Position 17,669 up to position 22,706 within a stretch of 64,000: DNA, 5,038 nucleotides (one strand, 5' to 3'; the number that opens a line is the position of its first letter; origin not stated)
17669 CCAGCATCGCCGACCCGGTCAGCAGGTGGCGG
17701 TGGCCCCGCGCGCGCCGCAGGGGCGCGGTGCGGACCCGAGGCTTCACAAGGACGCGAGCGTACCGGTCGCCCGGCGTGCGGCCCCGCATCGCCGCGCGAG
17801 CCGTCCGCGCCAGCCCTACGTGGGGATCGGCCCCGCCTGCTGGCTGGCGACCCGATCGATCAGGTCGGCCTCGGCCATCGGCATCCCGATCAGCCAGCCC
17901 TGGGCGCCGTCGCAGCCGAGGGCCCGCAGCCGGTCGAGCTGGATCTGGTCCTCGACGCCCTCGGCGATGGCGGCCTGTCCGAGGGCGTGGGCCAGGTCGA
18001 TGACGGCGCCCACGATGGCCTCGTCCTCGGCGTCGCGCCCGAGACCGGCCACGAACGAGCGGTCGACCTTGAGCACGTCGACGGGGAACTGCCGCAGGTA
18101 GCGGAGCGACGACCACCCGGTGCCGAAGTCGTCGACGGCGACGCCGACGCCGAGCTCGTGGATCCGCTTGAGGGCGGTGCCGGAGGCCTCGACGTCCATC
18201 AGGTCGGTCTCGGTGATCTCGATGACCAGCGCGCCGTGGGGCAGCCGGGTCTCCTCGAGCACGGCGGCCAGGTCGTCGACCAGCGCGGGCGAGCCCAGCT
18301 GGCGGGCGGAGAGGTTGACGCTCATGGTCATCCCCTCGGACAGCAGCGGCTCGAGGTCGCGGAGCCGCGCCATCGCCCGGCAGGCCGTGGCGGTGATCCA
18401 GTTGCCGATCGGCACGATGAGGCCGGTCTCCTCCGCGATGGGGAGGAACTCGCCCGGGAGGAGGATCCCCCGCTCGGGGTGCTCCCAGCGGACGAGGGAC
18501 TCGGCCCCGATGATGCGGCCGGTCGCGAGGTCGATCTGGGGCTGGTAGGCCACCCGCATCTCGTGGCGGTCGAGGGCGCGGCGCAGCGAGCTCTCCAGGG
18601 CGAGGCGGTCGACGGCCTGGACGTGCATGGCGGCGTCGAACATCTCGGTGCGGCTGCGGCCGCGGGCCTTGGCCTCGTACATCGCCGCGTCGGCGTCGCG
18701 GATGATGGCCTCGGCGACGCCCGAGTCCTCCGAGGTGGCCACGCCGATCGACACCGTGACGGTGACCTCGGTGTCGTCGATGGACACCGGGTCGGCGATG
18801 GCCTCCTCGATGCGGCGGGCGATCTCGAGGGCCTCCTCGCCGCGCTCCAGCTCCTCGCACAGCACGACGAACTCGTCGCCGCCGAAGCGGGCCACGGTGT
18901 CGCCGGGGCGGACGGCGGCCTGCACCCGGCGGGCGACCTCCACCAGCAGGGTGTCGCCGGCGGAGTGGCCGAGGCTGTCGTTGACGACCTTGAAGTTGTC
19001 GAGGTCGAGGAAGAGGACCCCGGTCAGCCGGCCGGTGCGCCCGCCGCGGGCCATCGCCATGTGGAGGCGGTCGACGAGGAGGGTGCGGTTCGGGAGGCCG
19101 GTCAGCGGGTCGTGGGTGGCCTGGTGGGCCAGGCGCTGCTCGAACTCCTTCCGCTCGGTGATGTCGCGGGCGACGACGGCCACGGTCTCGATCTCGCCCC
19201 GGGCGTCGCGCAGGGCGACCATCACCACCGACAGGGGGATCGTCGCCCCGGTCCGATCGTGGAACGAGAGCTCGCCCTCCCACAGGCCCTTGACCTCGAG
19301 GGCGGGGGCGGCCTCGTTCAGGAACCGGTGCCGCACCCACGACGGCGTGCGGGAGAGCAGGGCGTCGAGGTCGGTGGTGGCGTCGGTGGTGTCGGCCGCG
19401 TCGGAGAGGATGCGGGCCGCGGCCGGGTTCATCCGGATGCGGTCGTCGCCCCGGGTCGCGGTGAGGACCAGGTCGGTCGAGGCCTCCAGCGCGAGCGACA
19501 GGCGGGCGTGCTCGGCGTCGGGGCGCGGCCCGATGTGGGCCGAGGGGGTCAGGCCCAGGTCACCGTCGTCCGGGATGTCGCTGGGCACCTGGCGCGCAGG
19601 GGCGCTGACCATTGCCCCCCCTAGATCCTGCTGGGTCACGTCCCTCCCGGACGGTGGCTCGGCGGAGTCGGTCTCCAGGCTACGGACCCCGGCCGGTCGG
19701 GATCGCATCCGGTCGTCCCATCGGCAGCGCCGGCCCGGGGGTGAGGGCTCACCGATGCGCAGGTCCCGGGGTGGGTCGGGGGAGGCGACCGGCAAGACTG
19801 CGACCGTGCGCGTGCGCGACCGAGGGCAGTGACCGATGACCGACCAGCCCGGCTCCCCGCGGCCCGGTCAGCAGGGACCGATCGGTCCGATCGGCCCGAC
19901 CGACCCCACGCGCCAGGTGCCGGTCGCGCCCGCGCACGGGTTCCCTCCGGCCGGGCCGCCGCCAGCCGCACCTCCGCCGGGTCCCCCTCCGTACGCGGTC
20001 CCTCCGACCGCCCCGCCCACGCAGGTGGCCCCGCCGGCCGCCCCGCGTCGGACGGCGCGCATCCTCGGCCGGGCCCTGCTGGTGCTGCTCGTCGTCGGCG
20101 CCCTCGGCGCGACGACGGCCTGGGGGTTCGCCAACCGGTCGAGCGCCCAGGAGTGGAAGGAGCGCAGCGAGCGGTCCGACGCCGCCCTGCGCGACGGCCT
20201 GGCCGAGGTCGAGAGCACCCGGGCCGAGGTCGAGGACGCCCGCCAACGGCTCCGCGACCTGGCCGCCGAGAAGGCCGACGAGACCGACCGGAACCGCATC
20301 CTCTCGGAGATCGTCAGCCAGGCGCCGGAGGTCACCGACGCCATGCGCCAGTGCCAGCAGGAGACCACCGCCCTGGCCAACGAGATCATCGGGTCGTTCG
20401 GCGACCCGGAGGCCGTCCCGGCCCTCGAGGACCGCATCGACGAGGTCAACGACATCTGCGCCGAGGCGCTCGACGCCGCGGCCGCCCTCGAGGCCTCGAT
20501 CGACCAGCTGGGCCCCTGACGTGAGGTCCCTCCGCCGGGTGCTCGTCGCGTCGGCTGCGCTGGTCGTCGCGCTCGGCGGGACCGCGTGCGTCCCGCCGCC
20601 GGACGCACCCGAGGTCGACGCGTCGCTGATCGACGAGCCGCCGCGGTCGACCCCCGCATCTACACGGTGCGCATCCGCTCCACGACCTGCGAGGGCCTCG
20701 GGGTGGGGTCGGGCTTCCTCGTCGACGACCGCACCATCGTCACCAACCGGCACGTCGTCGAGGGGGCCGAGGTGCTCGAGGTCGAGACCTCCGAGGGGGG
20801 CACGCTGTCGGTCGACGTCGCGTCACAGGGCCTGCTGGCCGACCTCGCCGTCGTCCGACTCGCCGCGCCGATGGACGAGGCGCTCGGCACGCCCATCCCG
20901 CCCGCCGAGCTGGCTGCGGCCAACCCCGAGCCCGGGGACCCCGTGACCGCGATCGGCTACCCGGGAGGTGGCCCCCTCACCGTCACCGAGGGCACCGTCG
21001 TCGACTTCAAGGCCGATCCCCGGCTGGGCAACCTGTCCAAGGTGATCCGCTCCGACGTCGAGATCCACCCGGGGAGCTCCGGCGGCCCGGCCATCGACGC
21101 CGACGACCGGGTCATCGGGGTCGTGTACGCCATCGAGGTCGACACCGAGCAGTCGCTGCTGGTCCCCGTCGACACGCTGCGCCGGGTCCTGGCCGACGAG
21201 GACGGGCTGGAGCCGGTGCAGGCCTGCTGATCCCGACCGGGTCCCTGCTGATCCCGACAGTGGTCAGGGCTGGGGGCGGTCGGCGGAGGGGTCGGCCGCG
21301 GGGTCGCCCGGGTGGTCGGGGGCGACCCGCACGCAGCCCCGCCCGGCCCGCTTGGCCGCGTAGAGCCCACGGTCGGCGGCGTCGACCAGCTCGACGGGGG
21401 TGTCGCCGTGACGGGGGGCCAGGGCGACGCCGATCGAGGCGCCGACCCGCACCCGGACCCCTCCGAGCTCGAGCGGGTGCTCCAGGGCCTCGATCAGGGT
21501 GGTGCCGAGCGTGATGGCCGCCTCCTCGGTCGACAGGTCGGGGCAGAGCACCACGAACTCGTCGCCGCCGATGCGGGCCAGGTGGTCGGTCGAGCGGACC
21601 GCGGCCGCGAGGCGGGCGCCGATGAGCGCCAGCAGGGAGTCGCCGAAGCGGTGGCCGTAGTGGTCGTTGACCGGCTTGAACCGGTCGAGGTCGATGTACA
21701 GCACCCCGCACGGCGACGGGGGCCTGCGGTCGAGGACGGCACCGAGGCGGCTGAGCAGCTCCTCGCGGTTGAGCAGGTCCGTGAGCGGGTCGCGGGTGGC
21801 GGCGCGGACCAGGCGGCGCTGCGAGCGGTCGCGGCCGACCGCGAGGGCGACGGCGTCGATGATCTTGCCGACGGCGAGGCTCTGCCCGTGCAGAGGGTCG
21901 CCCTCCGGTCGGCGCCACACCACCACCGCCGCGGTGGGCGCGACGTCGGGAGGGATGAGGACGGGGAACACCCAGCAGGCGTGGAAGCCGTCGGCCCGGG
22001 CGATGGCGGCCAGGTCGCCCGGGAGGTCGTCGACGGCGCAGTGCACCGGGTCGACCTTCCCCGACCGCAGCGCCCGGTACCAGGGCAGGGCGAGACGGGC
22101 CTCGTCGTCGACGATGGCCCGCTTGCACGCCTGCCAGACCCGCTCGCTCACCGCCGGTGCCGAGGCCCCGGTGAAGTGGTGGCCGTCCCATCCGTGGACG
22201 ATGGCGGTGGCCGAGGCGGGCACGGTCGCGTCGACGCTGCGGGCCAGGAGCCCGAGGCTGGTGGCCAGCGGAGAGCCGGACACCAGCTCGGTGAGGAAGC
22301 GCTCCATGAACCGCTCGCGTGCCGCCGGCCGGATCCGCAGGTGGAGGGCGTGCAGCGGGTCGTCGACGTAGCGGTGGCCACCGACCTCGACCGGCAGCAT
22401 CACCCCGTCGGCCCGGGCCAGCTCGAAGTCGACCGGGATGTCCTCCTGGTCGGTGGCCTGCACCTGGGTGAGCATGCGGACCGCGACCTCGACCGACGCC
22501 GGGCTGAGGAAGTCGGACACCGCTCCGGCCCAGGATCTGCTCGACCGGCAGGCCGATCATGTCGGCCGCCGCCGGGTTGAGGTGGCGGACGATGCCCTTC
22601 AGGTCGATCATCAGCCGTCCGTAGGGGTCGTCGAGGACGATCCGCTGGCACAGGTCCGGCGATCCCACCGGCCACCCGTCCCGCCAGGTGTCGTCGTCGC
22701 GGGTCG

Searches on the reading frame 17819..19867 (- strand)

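Call 74: search_protein_families(library=pfam, max_evalue=0.001, proteins=[window:17819-19867:-])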
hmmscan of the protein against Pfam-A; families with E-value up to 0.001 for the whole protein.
window:17819-19867:- (683 aa): 4 families
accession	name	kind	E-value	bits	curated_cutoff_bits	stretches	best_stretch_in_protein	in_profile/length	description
PF00563.25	EAL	-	1.2e-72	244.5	31.3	1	427-663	3-236/236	EAL domain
PF00990.26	GGDEF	-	3.2e-46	157.5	23.8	1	250-406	1-161/161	Diguanylate cyclase, GGDEF domain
PF08448.16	PAS_4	-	7.2e-06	26.6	23.1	1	128-241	2-110/110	PAS fold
PF13426.13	PAS_9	-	3.1e-05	24.6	27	1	188-238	51-103/103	PAS domain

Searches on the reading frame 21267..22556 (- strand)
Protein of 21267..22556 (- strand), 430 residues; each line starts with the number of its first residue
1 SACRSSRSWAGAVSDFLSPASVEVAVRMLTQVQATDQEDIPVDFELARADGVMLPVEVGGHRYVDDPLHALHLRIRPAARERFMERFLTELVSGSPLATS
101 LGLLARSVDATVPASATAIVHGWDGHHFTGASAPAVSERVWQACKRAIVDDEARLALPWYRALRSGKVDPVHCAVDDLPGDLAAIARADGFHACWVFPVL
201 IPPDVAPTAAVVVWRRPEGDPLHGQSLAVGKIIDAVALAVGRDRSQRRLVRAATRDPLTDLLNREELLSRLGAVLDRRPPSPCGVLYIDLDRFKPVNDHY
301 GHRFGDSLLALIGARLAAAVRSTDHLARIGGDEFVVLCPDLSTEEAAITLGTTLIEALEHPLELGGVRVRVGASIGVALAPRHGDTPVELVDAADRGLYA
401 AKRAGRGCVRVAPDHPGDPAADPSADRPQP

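Call 74: search_protein_families(library=pfam, max_evalue=0.001, proteins=[window:21267-22556:-])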
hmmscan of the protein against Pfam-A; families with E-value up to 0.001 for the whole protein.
window:21267-22556:- (430 aa): 1 family
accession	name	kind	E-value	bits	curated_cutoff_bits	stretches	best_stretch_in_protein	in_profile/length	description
PF00990.26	GGDEF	-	1.3e-39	136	23.8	1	253-407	1-160/161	Diguanylate cyclase, GGDEF domain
